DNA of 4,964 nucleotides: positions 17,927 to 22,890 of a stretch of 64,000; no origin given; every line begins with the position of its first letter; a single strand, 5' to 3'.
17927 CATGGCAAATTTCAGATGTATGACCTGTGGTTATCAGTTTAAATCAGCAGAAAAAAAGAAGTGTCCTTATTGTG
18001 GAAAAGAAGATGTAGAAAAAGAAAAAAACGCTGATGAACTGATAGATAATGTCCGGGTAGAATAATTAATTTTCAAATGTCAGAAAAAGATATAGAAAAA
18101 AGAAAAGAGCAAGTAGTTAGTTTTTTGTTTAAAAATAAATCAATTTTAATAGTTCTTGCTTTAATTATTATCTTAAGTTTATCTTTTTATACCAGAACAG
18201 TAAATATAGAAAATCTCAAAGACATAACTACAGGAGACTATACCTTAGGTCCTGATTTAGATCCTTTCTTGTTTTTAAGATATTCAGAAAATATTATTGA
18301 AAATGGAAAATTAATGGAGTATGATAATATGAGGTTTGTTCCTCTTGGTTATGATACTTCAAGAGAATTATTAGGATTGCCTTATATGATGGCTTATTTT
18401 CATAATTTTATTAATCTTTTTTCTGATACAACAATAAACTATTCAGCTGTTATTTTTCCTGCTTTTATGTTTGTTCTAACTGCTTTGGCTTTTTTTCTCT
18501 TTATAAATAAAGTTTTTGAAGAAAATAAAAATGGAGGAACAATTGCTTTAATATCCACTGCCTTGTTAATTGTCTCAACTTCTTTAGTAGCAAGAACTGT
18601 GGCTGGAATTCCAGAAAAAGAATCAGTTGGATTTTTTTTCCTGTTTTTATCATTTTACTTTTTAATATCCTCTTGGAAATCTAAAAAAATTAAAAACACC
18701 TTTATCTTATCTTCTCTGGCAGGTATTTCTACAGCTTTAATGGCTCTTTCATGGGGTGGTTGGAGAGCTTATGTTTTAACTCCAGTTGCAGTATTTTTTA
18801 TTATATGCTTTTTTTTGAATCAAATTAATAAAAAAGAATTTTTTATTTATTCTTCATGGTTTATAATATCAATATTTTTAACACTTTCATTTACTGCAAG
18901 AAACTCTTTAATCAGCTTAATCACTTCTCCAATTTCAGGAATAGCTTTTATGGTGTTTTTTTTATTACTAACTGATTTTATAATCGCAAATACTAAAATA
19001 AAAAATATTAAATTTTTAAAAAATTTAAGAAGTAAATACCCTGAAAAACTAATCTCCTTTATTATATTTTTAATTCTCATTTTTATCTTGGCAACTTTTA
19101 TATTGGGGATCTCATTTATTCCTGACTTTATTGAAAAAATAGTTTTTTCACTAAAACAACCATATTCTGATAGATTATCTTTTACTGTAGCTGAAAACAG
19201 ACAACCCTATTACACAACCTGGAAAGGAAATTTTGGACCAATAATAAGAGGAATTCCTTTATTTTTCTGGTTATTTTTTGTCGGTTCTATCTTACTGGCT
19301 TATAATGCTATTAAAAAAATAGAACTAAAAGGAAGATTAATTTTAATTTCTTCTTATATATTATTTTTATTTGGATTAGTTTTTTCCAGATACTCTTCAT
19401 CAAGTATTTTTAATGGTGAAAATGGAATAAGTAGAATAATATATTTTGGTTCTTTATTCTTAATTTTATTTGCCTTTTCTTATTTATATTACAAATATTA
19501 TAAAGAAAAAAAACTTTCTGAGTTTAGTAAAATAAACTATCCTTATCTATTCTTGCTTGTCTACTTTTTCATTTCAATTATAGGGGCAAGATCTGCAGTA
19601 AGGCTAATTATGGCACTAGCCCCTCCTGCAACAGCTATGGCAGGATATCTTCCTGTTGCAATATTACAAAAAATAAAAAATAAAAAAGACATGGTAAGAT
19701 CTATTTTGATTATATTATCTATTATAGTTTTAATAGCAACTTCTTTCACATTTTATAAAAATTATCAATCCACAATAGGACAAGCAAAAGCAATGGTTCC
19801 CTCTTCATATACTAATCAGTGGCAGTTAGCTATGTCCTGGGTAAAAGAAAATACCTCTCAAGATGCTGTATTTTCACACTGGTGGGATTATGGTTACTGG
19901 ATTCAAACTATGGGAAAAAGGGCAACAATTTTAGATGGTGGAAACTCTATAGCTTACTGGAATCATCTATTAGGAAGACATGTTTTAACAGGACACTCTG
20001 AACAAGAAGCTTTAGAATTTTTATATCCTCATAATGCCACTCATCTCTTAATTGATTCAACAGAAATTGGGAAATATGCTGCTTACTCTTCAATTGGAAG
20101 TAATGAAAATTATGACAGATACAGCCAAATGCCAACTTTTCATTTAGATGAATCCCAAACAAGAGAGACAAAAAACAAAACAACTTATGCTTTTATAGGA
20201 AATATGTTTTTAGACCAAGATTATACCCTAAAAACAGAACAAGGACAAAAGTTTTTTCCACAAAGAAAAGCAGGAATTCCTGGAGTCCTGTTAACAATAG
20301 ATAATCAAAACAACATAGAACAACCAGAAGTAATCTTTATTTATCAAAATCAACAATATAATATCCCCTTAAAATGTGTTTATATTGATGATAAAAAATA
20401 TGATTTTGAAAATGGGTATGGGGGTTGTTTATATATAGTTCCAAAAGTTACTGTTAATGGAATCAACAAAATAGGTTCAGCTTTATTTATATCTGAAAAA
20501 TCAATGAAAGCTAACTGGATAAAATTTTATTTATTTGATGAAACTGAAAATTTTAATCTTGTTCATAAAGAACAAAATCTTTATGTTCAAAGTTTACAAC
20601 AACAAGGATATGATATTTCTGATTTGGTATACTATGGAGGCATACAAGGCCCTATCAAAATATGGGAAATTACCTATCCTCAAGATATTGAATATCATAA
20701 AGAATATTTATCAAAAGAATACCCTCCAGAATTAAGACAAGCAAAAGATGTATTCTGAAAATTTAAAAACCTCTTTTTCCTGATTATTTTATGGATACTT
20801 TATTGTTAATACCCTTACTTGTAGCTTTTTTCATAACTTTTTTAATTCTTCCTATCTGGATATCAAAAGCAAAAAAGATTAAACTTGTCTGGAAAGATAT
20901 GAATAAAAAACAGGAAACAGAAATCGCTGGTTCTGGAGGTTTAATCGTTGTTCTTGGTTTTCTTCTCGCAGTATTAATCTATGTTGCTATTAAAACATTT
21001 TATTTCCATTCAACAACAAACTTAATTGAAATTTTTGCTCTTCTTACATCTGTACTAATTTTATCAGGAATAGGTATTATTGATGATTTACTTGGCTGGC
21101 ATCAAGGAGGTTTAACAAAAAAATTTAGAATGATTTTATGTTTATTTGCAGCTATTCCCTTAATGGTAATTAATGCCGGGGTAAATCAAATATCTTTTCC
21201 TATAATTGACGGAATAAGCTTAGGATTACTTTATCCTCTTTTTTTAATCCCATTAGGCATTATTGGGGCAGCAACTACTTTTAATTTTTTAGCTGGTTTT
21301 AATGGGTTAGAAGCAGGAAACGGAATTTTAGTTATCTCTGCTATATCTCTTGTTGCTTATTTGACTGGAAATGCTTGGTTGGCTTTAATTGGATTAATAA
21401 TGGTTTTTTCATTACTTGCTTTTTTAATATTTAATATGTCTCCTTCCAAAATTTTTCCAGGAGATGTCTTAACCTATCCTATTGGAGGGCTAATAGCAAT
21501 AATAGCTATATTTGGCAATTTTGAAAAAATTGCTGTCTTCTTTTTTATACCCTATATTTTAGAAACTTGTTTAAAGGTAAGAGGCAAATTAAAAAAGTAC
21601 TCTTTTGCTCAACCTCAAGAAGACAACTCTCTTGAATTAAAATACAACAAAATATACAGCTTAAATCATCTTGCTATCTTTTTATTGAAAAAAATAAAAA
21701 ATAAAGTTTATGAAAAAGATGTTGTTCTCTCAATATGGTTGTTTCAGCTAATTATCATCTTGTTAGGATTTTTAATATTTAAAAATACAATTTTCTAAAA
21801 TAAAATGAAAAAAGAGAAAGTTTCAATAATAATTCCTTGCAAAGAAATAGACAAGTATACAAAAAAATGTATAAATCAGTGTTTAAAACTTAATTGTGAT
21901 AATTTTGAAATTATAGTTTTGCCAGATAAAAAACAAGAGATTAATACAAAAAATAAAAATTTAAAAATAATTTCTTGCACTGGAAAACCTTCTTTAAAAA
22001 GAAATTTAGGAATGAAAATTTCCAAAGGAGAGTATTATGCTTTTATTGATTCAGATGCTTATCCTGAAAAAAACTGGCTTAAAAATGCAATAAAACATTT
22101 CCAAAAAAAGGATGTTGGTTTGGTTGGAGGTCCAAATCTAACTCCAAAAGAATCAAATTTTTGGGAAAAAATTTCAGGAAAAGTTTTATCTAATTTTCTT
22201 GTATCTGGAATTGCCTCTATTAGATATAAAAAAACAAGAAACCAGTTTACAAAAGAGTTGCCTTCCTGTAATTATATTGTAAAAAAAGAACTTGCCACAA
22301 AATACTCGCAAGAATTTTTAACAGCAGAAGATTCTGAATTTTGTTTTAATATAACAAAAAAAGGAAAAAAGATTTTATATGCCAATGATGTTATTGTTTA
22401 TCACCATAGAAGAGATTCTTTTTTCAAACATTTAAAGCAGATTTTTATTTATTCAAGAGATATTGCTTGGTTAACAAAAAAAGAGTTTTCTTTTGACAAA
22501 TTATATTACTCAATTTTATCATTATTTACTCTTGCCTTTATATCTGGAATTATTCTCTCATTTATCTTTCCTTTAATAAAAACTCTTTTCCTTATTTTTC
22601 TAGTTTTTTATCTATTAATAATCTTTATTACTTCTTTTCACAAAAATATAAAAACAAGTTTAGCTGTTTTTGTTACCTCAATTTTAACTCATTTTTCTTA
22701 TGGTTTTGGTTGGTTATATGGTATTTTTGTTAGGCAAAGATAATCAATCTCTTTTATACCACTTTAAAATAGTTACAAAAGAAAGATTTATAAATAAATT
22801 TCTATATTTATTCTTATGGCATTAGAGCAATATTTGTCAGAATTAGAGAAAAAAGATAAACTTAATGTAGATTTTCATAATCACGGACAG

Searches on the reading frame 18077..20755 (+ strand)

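Call 31: search_protein_families(library=pfam, proteins=[window:18077-20755:+], max_evalue=0.0001)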
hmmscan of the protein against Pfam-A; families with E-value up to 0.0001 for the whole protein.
window:18077-20755:+ (893 aa): 1 family
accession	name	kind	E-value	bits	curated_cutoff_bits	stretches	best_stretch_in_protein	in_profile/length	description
PF02516.20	STT3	-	2e-16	61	24.5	1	60-317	31-285/405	Oligosaccharyl transferase STT3, N-terminal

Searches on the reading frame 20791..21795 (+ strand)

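Call 59: search_protein_families(library=pfam, proteins=[window:20791-21795:+], max_evalue=0.001)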
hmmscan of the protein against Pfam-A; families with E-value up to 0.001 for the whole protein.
window:20791-21795:+ (335 aa): 1 family
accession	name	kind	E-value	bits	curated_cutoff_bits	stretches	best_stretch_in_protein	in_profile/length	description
PF00953.26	Glycos_transf_4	-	1e-28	100.8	27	1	82-242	2-159/160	Glycosyl transferase family 4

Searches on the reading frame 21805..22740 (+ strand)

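Call 59: search_protein_families(library=pfam, proteins=[window:21805-22740:+], max_evalue=0.001)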
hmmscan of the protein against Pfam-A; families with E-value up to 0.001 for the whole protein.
window:21805-22740:+ (312 aa): 4 families
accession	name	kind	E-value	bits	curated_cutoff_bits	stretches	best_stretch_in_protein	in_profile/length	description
PF00535.33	Glycos_transf_2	-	3.5e-15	56.8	23.3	1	7-139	1-135/168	Glycosyl transferase family 2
PF13632.12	Glyco_trans_2_3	-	5.3e-09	36.6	27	1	80-272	4-195/198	Glycosyl transferase family group 2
PF13641.12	Glyco_tranf_2_3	-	2.8e-08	34.5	27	1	6-212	3-223/230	Glycosyltransferase like family 2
PF13506.12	Glyco_transf_21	-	0.0009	19.2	21.7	0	71-132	27-87/174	Glycosyl transferase family 21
